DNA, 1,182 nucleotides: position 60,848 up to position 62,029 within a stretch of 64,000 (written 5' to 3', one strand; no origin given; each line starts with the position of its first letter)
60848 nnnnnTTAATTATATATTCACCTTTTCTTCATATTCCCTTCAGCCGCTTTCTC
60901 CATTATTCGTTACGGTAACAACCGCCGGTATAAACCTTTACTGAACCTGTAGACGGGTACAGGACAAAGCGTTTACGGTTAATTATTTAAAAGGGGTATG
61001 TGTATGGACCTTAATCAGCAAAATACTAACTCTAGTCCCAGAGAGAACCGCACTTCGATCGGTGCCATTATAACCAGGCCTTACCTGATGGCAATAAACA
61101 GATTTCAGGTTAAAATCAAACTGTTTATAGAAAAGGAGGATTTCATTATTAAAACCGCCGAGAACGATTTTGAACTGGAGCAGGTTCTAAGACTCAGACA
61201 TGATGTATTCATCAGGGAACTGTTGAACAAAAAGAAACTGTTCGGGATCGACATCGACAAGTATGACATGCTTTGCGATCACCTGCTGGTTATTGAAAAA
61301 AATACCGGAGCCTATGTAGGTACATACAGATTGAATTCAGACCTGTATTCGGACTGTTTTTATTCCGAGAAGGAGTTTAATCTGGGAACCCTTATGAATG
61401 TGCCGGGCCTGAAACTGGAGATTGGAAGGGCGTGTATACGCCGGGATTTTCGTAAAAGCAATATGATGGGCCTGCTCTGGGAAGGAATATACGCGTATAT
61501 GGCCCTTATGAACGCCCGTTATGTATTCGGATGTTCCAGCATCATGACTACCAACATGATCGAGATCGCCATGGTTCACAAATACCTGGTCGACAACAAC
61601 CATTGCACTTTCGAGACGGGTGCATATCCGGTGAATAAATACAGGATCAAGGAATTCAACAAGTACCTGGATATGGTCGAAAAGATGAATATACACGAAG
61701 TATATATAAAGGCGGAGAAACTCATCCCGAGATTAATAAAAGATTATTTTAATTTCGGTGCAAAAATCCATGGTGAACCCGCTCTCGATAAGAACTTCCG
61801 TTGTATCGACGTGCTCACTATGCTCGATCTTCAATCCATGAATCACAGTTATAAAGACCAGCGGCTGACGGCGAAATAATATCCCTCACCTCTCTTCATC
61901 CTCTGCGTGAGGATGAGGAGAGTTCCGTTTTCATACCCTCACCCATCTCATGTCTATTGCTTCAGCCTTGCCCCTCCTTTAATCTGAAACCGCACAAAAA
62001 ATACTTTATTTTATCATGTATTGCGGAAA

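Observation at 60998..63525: OlsB-like N-acyl amino acid synthase followed by a TPR/beta-barrel outer-membrane protein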

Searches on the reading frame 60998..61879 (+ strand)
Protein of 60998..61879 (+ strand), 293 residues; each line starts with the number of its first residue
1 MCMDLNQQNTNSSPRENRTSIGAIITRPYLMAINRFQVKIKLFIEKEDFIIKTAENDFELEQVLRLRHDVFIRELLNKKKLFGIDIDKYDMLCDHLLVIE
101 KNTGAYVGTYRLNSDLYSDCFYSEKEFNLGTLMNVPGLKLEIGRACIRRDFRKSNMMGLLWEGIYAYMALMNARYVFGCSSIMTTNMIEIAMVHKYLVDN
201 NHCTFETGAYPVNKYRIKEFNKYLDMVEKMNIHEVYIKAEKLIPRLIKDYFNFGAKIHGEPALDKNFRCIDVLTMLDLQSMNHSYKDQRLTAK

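Call 3: search_protein_families(library=pfam, proteins=[window:60998-61879:+], max_evalue=0.1)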
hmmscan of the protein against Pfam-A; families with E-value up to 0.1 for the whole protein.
window:60998-61879:+ (293 aa): 2 families
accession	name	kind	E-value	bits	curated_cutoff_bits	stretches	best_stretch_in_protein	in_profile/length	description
PF13444.12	Acetyltransf_5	-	9.8e-24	84.4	22.4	1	66-162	1-102/102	Acetyltransferase (GNAT) domain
PF21926.2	FeeM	-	8.3e-06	26.1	27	1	62-177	1-119/158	N-acyl amino acid synthase FeeM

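Call 4: search_protein_families(library=ncbifam, proteins=[window:60998-61879:+], max_evalue=0.1)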
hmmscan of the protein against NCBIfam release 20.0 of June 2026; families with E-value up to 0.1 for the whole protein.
window:60998-61879:+ (293 aa): 5 families
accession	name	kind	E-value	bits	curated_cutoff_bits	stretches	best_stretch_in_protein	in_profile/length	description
NF052555.1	OrAlActfOlsBBRUA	equivalog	3.3e-33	115.4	320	1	49-285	23-266/278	l-ornithine N(alpha)-acyltransferase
NF052554.1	OrAlActfOlsBRHOCB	equivalog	1.1e-31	110.5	350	1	45-286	4-250/256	L-ornithine N(alpha)-acyltransferase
NF052615.1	orn_lipid_OlsF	equivalog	5.9e-16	58.1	620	1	84-286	343-565/570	bifunctional ornithine lipid synthase OlsF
TIGR03694.1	exosort_acyl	subfamily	1.3e-06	28.1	111.95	1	49-124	8-89/241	PEP-CTERM/exosortase system-associated acyltransferase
TIGR04045.1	MSMEG_0567_GNAT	equivalog_domain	0.0027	17.3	68.45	1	49-111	2-64/153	MSMEG_0567/Sll0786 family nitrogen starvation N-acetyltransferase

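Call 10: find_homologous_proteins(query=window:60998-61879:+)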
Query window:60998-61879:+ (293 aa): 52 proteins with E <= 0.001 among 320 candidates.
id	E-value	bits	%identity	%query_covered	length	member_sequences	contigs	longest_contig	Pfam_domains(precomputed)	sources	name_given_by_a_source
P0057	9.1e-190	647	98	99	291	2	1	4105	PF13444.13,PF21926.3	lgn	-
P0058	3.9e-154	530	80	99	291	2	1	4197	PF13444.13,PF21926.3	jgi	-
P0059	1.2e-139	482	72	99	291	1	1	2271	PF13444.13,PF21926.3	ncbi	-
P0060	3.1e-106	373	58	99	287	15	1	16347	PF13444.13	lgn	-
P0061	3.8e-103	363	57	99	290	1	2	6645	PF13444.13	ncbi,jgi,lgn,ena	-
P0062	1.5e-102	361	56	99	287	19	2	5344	PF13444.13,PF21926.3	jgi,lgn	-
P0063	2.6e-102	360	54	98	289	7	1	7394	PF13444.13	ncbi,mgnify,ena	mgnify:CR=1 FL=1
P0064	3.9e-102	359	55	99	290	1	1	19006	PF13444.13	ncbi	-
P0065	3.8e-101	356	56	94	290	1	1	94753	PF13444.13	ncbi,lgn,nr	ncbi:MAG TPA: GNAT family N-acyltransferase [Spirochaetota bacterium]|nr:GNAT family N-acyltransfera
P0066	1.2e-100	355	53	98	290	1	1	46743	PF13444.13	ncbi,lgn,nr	ncbi:MAG: GNAT family N-acetyltransferase [Spirochaetes bacterium]|nr:MAG: GNAT family N-acetyltrans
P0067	5.7e-99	349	52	98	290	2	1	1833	PF13444.13,PF21926.3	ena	-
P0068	1.0e-95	338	51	92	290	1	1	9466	PF13444.13,PF21926.3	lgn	-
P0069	6.5e-93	329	54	98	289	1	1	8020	PF13444.13,PF21926.3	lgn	-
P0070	2.7e-91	324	53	93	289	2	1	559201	PF13444.13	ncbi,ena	-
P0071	6.4e-91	323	50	97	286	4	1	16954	PF13444.13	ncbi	-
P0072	1.4e-89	318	51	96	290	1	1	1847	PF13444.13,PF21926.3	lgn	-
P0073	1.5e-89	318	52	92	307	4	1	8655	PF13444.13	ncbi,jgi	jgi:putative hemolysin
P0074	1.6e-89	318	53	91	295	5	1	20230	PF13444.13,PF21926.3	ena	-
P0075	2.4e-89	317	50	97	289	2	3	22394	PF13444.13,PF21926.3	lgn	-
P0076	4.6e-87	310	49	99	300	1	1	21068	PF13444.13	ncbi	-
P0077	3.5e-85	304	51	91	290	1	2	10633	PF13444.13,PF21926.3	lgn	-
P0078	3.5e-84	301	46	98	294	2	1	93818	PF13444.13,PF21926.3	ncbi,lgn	-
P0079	3.9e-82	294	49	91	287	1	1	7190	PF13444.13,PF21926.3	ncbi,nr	ncbi:MAG: GNAT family N-acetyltransferase [Spirochaetes bacterium]|nr:GNAT family N-acetyltransferas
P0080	8.5e-72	260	48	87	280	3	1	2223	PF13444.13,PF21926.3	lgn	-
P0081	1.1e-70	256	47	87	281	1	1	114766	PF13444.13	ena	-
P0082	1.5e-70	256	47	87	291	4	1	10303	PF13444.13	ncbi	-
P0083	3.6e-70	255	45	86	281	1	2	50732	PF13444.13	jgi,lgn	jgi:putative hemolysin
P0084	6.0e-70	254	46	88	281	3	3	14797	PF13444.13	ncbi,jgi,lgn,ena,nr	ncbi:MAG: GNAT family N-acetyltransferase [Fibrobacter sp.]|nr:GNAT family N-acetyltransferase [Fibr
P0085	9.3e-68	247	45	89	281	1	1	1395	PF13444.13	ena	-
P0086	5.5e-67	244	46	87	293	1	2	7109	PF13444.13,PF21926.3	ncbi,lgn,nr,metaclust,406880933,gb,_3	ncbi:MAG: hypothetical protein ACD_79C00047G0002 [uncultured bacterium]|nr:MAG: hypothetical protein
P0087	6.9e-67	244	45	86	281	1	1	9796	PF13444.13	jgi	jgi:putative hemolysin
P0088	1.8e-66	242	46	86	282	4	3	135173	PF13444.13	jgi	-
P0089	2.9e-66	242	45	89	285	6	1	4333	PF13444.13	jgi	jgi:putative hemolysin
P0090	3.5e-66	241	44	87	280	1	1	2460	PF13444.13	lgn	-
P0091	4.0e-66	241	44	86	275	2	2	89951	PF13444.13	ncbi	-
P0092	1.0e-65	240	43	85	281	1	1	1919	PF13444.13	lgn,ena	-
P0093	2.3e-65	239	45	87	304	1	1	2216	PF13444.13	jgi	-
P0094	5.8e-64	234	42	91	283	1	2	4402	PF13444.13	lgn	-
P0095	7.6e-63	231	47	83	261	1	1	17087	PF13444.13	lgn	-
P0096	7.8e-63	231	43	88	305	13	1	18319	PF13444.13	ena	-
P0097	2.4e-62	229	43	86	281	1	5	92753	PF13444.13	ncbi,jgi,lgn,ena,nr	ncbi:MAG TPA: GNAT family N-acyltransferase [Candidatus Cloacimonadota bacterium]|nr:GNAT family N-a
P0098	3.9e-62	228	42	87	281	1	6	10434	PF13444.13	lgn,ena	-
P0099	4.0e-62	228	42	87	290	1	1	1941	PF13444.13,PF21926.3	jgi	jgi:putative hemolysin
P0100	5.2e-61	225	40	93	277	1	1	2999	PF13444.13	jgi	jgi:putative hemolysin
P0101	1.5e-59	220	41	85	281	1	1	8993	PF13444.13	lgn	-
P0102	4.5e-59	218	41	84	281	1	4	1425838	PF13444.13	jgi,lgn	jgi:putative hemolysin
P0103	2.9e-56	209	40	88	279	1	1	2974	PF13444.13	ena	-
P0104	2.3e-55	206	42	85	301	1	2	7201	PF13444.13,PF21926.3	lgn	-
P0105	7.2e-50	188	38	89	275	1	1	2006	PF13444.13,PF21926.3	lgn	-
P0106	4.6e-33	133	35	80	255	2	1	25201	PF13444.13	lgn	-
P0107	9.0e-30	122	34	80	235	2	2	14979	PF13444.13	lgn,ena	-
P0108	1.6e-29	121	33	86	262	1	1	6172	PF13444.13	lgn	-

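Call 18: find_encoding_contigs(protein=P0065, flank=8000, max_places=2)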
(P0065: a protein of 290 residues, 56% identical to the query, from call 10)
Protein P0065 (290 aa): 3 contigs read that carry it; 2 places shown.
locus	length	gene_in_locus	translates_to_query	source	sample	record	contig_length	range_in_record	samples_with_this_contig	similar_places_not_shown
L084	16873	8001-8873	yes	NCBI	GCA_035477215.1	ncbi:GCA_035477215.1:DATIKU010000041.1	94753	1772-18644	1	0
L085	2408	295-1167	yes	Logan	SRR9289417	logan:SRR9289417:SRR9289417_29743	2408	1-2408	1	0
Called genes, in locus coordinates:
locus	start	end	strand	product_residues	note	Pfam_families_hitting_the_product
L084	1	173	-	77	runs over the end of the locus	PF14451:Ub-Mut7C, PF02597:ThiS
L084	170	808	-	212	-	-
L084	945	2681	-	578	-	PF02730:AFOR_N, PF01314:AFOR_C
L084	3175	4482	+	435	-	PF04055:Radical_SAM, PF13186:SPASM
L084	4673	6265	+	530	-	PF04015:DUF362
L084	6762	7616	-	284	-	PF01734:Patatin, PF19890:DUF6363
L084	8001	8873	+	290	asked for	PF13444:Acetyltransf_5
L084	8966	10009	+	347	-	-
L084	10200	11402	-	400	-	PF07690:MFS_1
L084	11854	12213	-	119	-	PF04986:Y2_Tnp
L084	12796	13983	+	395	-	PF05222:AlaDh_PNT_N, PF02826:2-Hacid_dh_C (faint), PF01262:AlaDh_PNT_C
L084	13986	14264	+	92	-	PF12769:PNTB_4TM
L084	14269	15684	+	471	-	PF02233:PNTB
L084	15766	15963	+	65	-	-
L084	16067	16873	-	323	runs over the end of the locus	PF00490:ALAD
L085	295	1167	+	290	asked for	PF13444:Acetyltransf_5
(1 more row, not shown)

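Call 19: find_encoding_contigs(protein=P0070, flank=8000, max_places=2)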
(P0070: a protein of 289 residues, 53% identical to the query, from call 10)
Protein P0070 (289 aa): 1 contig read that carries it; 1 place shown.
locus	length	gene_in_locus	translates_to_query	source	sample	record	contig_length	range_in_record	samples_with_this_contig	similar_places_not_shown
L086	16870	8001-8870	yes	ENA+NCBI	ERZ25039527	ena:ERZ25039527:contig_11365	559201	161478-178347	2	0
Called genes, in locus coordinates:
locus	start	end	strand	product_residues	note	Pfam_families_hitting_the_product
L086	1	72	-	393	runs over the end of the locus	-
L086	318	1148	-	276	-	PF12849:PBP_like_2, PF13531:SBP_bac_11, PF01547:SBP_bac_1, PF12727:PBP_like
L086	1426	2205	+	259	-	PF02463:SMC_N (weak), PF00005:ABC_tran, PF13304:AAA_21 (faint)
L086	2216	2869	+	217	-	PF01895:PhoU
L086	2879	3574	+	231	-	PF00072:Response_reg, PF00486:Trans_reg_C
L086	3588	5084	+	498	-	PF00672:HAMP, PF00512:HisKA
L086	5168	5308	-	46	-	-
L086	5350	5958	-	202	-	PF00528:BPD_transp_1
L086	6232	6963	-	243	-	PF00528:BPD_transp_1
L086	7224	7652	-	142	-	PF01451:LMWPc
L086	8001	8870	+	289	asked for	PF13444:Acetyltransf_5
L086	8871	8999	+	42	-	-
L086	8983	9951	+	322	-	-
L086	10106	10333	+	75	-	-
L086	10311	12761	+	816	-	PF13439:Glyco_transf_4, PF13579:Glyco_trans_4_4 (weak), PF00534:Glycos_transf_1, PF13692:Glyco_trans_1_4, PF13524:Glyco_trans_1_2 (weak)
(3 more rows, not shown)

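Call 38: find_encoding_contigs(protein=P0066, flank=6000, max_places=1)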
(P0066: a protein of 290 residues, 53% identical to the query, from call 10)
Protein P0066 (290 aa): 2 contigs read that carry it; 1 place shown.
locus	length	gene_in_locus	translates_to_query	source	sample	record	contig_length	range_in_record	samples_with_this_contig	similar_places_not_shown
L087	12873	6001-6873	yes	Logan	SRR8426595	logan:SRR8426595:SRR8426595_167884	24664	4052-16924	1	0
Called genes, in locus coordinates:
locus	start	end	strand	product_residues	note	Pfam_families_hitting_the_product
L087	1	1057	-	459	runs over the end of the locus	PF03448:MgtE_N, PF00571:CBS, PF01769:MgtE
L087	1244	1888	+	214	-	PF18306:LDcluster4, PF03641:Lysine_decarbox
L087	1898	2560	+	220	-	PF02581:TMP-TENI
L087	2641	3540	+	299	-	PF00528:BPD_transp_1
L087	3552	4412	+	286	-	PF00528:BPD_transp_1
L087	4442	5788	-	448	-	PF00211:Guanylate_cyc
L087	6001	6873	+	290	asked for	PF13444:Acetyltransf_5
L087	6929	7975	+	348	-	-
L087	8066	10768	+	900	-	PF13439:Glyco_transf_4 (weak), PF00534:Glycos_transf_1, PF13692:Glyco_trans_1_4, PF20706:GT4-conflict (weak), PF13524:Glyco_trans_1_2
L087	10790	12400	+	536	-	PF00128:Alpha-amylase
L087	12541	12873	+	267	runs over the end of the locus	PF12849:PBP_like_2, PF13531:SBP_bac_11, PF12727:PBP_like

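Call 39: find_encoding_contigs(protein=P0078, flank=6000, max_places=1)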
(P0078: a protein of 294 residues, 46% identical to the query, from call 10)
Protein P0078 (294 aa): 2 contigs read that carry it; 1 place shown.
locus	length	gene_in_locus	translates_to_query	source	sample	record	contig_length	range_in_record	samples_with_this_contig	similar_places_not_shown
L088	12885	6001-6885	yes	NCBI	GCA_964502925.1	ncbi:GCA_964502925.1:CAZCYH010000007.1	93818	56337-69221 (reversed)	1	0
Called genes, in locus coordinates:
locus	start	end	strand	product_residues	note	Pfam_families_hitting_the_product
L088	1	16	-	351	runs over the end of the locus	PF00027:cNMP_binding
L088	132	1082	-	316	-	PF04463:2-thiour_desulf, PF08349:DUF1722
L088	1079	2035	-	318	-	-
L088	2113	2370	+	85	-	-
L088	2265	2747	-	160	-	-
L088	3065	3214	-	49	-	-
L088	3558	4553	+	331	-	-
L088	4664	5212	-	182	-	PF02441:Flavoprotein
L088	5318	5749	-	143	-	PF01451:LMWPc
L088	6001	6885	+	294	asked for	PF21926:FeeM (weak), PF13444:Acetyltransf_5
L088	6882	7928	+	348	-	-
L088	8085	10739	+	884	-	PF13439:Glyco_transf_4, PF00534:Glycos_transf_1, PF13692:Glyco_trans_1_4, PF13524:Glyco_trans_1_2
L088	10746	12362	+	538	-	PF00128:Alpha-amylase, PF16657:Malt_amylase_C (weak)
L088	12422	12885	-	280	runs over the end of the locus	-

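Call 40: find_encoding_contigs(protein=P0064, flank=6000, max_places=1)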
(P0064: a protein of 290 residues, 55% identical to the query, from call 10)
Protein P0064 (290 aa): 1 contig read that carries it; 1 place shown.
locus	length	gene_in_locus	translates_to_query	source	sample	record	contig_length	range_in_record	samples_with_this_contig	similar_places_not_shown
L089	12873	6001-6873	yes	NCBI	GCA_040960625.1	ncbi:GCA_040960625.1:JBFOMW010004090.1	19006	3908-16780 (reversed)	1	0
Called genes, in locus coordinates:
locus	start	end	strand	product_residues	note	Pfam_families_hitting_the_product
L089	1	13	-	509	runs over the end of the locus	-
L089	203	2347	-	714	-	PF02922:CBM_48, PF00128:Alpha-amylase, PF21156:ISOA1-3_C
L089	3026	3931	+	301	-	PF00528:BPD_transp_1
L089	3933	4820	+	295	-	PF00528:BPD_transp_1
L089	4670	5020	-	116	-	-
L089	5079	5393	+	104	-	-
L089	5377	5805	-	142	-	PF01451:LMWPc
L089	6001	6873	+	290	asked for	PF13444:Acetyltransf_5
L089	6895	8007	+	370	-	-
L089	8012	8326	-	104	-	-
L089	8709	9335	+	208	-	PF01865:PhoU_div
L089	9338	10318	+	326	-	PF01384:PHO4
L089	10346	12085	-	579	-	PF00672:HAMP, PF08448:PAS_4, PF13426:PAS_9 (weak), PF00512:HisKA, PF02518:HATPase_c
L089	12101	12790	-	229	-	PF00072:Response_reg, PF00486:Trans_reg_C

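Call 41: find_encoding_contigs(protein=P0060, flank=6000, max_places=1)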
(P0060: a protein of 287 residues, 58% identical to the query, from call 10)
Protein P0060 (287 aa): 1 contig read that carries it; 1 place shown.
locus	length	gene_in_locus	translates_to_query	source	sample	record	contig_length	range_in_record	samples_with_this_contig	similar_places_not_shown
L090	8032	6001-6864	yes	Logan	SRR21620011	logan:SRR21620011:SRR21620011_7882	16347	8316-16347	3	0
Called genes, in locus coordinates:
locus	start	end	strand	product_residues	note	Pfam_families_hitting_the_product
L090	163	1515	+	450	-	PF00815:Histidinol_dh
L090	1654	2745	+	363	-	PF21570:ArgZ-like_C_2nd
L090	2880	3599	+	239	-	-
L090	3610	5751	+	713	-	-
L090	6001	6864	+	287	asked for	PF13444:Acetyltransf_5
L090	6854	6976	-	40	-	-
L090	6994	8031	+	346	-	?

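Call 42: find_encoding_contigs(protein=P0071, flank=6000, max_places=1)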
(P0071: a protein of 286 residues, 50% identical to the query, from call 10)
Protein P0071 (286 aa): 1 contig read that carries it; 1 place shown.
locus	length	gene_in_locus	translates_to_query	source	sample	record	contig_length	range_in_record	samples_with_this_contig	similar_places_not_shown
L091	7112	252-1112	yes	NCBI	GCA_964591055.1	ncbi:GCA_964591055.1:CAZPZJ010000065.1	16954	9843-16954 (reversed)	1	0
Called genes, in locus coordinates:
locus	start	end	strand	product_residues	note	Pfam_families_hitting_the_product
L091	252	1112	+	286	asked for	PF13444:Acetyltransf_5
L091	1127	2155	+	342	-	-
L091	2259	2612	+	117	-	PF13744:HTH_37 (weak), PF12844:HTH_19, PF13560:HTH_31 (weak), PF01381:HTH_3, PF13443:HTH_26 (weak)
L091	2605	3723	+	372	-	PF02771:Acyl-CoA_dh_N, PF02770:Acyl-CoA_dh_M, PF00441:Acyl-CoA_dh_1, PF08028:Acyl-CoA_dh_2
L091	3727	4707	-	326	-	PF12911:OppC_N, PF00528:BPD_transp_1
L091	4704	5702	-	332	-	PF19300:BPD_transp_1_N (faint), PF00528:BPD_transp_1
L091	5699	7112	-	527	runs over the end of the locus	PF00496:SBP_bac_5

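Call 52: search_solved_structures(query=window:61004-61879:+, max_evalue=1, show_alignments=2)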
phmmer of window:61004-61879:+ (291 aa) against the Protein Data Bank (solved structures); distinct sequences matched with E-value up to 1: 0.

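Call 72: find_encoding_contigs(protein=P0061, flank=5000, max_places=2)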
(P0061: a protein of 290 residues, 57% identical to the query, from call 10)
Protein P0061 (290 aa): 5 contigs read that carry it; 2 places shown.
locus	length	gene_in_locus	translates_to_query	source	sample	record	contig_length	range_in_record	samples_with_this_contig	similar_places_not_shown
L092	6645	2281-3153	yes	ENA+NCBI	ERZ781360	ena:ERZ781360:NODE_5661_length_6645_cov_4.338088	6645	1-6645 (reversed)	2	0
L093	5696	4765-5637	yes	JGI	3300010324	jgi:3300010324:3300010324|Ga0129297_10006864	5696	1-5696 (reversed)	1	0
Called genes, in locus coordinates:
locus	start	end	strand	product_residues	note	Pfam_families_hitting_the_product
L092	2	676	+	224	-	?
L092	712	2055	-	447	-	PF00211:Guanylate_cyc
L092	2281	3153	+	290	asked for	PF13444:Acetyltransf_5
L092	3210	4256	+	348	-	-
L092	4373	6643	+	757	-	?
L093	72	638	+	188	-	PF18306:LDcluster4, PF03641:Lysine_decarbox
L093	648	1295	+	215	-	PF02581:TMP-TENI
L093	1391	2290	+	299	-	PF00528:BPD_transp_1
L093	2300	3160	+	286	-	PF00528:BPD_transp_1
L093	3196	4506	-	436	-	PF00211:Guanylate_cyc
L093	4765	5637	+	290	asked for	PF13444:Acetyltransf_5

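Call 73: find_encoding_contigs(protein=P0063, flank=5000, max_places=1)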
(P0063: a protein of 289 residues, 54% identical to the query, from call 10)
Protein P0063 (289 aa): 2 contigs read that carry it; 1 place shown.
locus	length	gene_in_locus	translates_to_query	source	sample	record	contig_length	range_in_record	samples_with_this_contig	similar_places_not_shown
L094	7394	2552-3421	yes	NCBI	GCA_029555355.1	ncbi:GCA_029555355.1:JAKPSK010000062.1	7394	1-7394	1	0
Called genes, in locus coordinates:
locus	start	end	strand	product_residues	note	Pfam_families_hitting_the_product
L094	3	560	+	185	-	?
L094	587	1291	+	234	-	PF03588:Leu_Phe_trans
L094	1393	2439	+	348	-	-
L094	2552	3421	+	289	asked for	PF13444:Acetyltransf_5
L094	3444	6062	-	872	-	-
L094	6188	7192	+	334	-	PF00704:Glyco_hydro_18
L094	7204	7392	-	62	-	?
